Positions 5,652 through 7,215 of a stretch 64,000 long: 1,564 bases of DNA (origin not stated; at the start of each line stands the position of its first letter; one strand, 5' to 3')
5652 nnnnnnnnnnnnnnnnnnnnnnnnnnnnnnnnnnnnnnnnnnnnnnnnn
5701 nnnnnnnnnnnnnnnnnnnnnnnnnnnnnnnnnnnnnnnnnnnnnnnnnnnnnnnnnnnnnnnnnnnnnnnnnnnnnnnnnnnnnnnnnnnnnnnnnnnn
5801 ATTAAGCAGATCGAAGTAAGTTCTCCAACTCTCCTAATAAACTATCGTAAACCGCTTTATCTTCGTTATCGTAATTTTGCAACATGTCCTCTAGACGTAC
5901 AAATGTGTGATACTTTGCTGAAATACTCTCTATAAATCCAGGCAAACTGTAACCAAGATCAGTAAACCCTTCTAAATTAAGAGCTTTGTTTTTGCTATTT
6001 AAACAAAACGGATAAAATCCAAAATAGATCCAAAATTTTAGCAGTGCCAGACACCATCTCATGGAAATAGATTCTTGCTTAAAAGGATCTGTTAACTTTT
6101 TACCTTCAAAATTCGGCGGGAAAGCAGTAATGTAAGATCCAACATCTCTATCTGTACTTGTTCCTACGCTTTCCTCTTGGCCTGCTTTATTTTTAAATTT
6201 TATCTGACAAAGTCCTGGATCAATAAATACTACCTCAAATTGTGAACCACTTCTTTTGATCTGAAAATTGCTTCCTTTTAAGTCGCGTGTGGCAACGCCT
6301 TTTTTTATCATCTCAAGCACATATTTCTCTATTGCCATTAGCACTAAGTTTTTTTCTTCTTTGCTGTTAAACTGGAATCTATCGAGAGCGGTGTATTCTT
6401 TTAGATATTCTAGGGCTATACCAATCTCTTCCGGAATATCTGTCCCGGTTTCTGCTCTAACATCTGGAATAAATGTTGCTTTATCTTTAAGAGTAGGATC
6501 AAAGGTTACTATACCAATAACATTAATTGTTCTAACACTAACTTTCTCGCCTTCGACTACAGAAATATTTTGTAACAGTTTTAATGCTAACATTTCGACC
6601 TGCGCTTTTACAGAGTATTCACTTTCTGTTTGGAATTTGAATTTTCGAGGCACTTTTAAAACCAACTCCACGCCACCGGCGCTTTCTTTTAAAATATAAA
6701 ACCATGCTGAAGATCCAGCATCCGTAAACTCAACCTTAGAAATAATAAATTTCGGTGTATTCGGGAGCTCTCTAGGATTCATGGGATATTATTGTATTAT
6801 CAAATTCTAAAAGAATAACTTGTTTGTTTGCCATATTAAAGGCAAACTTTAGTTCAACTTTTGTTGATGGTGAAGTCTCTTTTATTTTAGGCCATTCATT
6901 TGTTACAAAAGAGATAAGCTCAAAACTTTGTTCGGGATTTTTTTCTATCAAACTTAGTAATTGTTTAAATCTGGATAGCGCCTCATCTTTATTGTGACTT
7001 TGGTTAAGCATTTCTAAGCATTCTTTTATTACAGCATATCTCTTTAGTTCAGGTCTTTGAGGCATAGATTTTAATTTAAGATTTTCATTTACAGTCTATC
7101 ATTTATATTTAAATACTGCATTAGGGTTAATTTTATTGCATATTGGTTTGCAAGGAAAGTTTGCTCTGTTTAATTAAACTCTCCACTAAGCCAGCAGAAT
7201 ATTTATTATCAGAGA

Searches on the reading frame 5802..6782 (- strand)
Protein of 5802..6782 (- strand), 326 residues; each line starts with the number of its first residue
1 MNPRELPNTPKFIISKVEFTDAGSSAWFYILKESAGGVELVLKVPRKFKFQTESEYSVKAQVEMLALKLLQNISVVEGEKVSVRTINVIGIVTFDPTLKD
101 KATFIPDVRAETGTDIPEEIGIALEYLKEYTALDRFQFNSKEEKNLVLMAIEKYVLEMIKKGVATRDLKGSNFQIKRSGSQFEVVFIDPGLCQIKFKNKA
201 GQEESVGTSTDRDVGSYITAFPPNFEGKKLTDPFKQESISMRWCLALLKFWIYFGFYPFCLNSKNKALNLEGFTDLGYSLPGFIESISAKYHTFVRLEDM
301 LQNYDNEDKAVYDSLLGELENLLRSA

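Call 4: search_protein_families(library=pfam, proteins=[window:5802-6782:-], max_evalue=0.01)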
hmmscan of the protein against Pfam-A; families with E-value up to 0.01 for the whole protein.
window:5802-6782:- (326 aa): 0 families

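Call 68: search_protein_families(library=pfam, proteins=[window:5802-6782:-], max_evalue=5)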
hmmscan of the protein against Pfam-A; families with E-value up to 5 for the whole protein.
window:5802-6782:- (326 aa): 1 family
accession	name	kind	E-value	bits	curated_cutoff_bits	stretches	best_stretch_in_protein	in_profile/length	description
PF03109.22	ABC1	-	0.15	11.6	22.9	1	133-193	158-215/244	ABC1 atypical kinase-like domain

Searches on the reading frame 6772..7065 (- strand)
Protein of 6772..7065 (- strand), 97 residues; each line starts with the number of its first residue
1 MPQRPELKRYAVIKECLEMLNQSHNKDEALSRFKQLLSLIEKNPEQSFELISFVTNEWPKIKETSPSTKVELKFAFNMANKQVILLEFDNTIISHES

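Call 68: search_protein_families(library=pfam, proteins=[window:6772-7065:-], max_evalue=5)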
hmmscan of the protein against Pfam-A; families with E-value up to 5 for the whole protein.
window:6772-7065:- (97 aa): 2 families
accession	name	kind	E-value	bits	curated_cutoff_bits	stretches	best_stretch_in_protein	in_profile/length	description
PF08336.16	P4Ha_N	-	0.018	15.3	25.3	1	9-74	29-89/135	Prolyl 4-Hydroxylase alpha-subunit, N-terminal region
PF10193.14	Telomere_reg-2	-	0.076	13.8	23.6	1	13-49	4-40/112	Telomere length regulation protein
